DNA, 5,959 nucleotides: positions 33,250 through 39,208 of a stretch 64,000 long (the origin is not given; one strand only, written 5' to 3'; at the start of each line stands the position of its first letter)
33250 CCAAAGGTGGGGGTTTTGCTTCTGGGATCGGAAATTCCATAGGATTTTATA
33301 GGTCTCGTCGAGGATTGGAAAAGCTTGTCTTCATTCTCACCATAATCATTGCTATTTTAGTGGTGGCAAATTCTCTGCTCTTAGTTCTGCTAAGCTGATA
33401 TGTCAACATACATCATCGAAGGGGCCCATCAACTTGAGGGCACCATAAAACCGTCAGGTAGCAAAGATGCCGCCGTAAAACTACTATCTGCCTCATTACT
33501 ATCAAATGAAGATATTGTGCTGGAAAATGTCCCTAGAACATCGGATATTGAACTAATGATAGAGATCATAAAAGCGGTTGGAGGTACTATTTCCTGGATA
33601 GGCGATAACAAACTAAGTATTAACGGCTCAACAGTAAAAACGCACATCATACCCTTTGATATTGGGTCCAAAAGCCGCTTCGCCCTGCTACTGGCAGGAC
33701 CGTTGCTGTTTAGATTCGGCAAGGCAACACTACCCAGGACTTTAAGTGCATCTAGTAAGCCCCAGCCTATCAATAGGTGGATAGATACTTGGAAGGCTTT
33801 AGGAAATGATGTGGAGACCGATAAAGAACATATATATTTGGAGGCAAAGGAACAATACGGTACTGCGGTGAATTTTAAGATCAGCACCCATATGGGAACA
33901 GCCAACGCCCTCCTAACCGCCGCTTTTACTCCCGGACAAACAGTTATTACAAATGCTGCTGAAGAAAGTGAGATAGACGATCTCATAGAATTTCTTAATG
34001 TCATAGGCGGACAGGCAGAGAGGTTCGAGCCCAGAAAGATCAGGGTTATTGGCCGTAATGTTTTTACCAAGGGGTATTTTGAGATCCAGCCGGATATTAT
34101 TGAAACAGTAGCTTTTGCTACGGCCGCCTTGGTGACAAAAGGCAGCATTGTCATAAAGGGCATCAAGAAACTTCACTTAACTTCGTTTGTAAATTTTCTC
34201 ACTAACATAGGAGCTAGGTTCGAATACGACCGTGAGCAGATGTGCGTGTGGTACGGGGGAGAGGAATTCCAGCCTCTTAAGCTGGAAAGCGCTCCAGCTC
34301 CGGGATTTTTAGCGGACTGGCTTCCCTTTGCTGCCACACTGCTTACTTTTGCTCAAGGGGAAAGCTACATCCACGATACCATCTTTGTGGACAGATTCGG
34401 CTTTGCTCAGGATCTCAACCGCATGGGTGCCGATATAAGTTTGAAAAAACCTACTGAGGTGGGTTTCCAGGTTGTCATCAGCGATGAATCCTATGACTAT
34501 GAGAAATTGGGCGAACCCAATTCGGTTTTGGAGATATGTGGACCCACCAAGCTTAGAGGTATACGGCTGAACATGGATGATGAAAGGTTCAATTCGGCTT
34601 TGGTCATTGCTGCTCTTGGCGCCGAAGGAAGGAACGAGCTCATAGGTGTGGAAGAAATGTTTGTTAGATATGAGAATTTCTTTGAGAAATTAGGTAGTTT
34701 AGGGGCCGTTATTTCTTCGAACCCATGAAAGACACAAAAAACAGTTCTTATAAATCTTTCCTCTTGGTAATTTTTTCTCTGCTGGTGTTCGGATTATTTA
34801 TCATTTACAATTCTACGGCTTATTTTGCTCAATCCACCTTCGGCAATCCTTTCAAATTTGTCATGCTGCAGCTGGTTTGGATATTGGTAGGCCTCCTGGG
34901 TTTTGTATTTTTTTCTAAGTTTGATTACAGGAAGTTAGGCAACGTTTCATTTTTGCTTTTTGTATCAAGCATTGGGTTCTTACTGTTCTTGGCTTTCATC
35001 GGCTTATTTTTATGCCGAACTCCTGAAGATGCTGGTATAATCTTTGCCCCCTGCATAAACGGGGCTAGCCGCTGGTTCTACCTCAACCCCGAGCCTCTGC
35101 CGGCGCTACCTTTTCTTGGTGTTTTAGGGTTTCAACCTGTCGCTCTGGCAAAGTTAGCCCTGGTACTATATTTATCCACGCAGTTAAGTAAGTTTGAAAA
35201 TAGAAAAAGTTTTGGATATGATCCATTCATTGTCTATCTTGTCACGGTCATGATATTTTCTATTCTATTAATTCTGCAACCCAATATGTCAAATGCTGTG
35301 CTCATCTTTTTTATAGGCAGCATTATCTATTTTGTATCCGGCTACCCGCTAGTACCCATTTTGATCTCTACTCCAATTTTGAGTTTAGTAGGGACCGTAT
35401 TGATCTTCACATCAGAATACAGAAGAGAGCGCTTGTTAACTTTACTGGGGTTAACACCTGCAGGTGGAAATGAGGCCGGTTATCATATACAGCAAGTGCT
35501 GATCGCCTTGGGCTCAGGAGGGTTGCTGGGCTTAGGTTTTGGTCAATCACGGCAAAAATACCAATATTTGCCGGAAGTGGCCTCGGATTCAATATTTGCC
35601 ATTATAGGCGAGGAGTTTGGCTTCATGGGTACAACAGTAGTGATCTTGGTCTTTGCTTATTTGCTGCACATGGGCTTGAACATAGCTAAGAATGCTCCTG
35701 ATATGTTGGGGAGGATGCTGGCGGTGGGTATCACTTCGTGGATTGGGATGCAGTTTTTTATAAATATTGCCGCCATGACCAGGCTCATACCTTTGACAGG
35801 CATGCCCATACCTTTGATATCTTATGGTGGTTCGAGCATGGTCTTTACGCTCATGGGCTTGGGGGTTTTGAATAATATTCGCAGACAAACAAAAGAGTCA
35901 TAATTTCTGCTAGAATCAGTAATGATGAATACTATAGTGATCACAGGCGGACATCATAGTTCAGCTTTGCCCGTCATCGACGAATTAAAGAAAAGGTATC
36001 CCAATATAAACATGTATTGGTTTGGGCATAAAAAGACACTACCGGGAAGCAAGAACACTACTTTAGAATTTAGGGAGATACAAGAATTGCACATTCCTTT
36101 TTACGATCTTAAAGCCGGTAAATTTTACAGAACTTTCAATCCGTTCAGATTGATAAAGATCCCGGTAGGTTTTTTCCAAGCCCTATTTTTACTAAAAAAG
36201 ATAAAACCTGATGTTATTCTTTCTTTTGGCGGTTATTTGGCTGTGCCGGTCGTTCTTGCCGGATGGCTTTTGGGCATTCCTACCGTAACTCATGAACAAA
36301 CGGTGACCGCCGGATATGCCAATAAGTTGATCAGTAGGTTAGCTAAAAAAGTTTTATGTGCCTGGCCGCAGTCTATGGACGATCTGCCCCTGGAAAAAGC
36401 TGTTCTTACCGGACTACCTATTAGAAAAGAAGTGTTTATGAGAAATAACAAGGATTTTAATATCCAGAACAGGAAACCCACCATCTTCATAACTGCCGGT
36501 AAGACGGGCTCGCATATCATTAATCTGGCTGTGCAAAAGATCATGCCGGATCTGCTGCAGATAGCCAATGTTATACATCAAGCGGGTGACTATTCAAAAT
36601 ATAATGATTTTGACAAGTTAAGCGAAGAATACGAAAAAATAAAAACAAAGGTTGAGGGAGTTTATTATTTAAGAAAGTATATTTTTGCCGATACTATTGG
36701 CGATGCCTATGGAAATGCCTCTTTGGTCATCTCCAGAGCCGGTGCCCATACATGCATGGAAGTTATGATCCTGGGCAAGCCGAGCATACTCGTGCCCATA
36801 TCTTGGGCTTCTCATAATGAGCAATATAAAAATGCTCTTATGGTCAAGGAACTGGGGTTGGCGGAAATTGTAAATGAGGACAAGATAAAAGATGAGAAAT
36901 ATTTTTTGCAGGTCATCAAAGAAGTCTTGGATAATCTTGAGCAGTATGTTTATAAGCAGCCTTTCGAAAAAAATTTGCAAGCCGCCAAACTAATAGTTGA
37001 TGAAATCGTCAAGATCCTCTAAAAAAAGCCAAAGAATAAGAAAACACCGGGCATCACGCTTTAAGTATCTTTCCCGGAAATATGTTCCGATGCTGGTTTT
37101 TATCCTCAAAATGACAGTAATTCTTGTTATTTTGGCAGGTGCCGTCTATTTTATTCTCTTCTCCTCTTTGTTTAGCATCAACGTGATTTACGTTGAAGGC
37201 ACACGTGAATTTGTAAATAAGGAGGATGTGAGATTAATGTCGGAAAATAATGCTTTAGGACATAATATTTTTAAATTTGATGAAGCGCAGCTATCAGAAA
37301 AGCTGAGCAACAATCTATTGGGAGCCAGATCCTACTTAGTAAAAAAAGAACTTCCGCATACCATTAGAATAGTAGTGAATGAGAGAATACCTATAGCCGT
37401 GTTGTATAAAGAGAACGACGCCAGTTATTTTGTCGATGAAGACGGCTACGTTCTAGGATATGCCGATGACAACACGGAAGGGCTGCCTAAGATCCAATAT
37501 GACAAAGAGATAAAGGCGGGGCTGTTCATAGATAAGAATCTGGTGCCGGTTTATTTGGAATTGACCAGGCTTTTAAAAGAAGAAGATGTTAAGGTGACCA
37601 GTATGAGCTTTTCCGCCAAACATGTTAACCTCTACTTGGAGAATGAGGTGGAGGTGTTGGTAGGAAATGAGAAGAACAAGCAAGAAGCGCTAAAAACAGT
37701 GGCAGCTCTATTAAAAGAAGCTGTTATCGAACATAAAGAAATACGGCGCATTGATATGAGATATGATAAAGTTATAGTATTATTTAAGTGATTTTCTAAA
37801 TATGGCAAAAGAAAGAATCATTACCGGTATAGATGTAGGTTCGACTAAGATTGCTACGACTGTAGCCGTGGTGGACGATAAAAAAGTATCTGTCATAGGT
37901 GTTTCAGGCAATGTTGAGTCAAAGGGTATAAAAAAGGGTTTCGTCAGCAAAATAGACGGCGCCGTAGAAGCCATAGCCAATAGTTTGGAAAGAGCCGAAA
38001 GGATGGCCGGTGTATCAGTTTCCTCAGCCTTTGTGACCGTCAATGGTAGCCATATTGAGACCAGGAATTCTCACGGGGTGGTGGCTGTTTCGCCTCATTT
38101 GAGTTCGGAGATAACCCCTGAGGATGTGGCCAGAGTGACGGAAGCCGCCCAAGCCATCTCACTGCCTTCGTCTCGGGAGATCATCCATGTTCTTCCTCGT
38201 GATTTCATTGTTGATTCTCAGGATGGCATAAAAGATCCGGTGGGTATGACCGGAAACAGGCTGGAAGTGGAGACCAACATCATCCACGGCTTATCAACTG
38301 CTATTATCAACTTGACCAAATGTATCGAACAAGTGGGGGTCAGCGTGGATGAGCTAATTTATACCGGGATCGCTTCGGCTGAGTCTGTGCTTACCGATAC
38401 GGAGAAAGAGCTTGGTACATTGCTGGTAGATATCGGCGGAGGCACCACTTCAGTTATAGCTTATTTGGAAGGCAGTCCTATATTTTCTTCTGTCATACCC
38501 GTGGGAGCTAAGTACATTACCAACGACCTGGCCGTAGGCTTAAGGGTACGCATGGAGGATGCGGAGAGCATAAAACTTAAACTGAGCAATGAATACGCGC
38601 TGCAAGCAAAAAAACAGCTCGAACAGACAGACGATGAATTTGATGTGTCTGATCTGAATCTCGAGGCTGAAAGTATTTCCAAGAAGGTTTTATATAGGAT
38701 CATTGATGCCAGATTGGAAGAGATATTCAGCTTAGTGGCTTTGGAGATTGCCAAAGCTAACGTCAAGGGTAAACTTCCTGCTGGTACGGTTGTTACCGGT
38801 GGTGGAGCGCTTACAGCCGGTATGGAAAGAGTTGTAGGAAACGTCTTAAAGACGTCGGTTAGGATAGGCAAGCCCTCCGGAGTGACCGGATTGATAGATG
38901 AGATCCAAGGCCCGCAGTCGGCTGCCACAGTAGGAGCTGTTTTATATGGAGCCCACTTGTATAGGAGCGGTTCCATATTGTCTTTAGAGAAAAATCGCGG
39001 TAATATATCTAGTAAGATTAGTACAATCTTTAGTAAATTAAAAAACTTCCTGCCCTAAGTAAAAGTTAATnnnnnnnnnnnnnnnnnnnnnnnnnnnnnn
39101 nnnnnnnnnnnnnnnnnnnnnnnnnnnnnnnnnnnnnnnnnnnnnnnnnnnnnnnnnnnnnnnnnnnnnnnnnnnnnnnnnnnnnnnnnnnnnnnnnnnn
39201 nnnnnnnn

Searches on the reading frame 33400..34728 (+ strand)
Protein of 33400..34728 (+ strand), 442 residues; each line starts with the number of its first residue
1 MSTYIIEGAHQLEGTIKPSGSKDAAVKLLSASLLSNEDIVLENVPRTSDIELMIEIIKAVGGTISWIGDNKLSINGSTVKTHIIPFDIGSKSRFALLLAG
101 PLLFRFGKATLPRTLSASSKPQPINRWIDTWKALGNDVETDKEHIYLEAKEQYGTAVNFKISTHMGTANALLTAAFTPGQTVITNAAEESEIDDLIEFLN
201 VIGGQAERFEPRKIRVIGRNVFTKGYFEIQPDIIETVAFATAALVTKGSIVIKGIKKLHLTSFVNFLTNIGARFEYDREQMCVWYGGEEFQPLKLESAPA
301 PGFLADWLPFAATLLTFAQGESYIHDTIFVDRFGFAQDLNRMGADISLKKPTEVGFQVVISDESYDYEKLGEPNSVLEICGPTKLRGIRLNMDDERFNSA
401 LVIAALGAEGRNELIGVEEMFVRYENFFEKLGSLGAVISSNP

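Call 27: search_protein_families(library=pfam, proteins=[window:33400-34728:+], max_evalue=0.0001)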
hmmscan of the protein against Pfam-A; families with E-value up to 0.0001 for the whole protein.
window:33400-34728:+ (442 aa): 1 family
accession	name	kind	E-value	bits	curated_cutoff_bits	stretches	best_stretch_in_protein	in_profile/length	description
PF00275.25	EPSP_synthase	-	1.1e-48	166.4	22.8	1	7-431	2-417/417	EPSP synthase (3-phosphoshikimate 1-carboxyvinyltransferase)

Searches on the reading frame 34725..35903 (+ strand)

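Call 27: search_protein_families(library=pfam, proteins=[window:34725-35903:+], max_evalue=0.0001)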
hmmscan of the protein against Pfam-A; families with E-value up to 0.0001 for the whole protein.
window:34725-35903:+ (392 aa): 1 family
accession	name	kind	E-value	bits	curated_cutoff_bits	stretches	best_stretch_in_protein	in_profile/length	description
PF01098.24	FTSW_RODA_SPOVE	-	6e-81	272.6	26.4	1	13-390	4-355/356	Cell cycle protein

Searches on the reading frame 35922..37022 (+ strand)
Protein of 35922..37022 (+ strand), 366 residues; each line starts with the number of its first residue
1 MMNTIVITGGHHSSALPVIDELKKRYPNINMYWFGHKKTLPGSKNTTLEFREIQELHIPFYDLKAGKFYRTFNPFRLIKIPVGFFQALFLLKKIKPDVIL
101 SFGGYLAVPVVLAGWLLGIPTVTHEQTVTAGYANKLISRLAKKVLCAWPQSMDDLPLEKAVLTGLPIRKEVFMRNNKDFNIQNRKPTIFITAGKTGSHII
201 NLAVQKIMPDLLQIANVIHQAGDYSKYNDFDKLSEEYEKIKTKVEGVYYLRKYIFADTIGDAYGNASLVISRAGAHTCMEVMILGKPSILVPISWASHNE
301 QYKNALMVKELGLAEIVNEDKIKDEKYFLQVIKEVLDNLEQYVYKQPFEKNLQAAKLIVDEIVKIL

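Call 27: search_protein_families(library=pfam, proteins=[window:35922-37022:+], max_evalue=0.0001)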
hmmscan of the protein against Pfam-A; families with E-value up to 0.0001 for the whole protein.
window:35922-37022:+ (366 aa): 3 families
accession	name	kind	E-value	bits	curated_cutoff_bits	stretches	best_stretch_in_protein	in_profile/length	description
PF04101.22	Glyco_tran_28_C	-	2e-26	93.4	22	1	187-357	1-161/166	Glycosyltransferase family 28 C-terminal domain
PF03033.26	Glyco_transf_28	-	5e-20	72.4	26.2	1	8-145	8-138/139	Glycosyltransferase family 28 N-terminal domain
PF13579.12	Glyco_trans_4_4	-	4.6e-05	24.3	29.7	1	52-140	34-116/158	Glycosyl transferase 4-like domain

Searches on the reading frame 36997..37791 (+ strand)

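Call 27: search_protein_families(library=pfam, proteins=[window:36997-37791:+], max_evalue=0.0001)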
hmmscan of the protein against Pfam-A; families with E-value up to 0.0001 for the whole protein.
window:36997-37791:+ (264 aa): 2 families
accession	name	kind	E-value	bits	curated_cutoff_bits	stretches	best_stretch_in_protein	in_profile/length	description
PF03799.20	FtsQ_DivIB_C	-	1.5e-10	42.4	21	1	139-255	6-114/114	Cell division protein FtsQ/DivIB, C-terminal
PF08478.15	POTRA_1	-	2.9e-08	34.3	23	1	59-130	1-69/69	POTRA domain, FtsQ-type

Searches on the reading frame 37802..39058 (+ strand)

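Call 27: search_protein_families(library=pfam, proteins=[window:37802-39058:+], max_evalue=0.0001)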
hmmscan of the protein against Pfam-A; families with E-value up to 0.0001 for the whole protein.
window:37802-39058:+ (418 aa): 4 families
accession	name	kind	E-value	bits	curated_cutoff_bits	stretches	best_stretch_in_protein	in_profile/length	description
PF14450.12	FtsA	-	3.5e-30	105.4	31.8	2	208-378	2-127/127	Cell division protein FtsA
PF02491.25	SHS2_FTSA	-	4.8e-29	101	25.4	1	82-161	1-78/79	SHS2 domain inserted in FTSA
PF06723.19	MreB_Mbl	-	2e-07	30.6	27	1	174-357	115-305/327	MreB/Mbl protein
PF11104.14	PilM_2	-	5.5e-05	22.7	27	0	192-260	168-236/340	Type IV pilus assembly protein PilM;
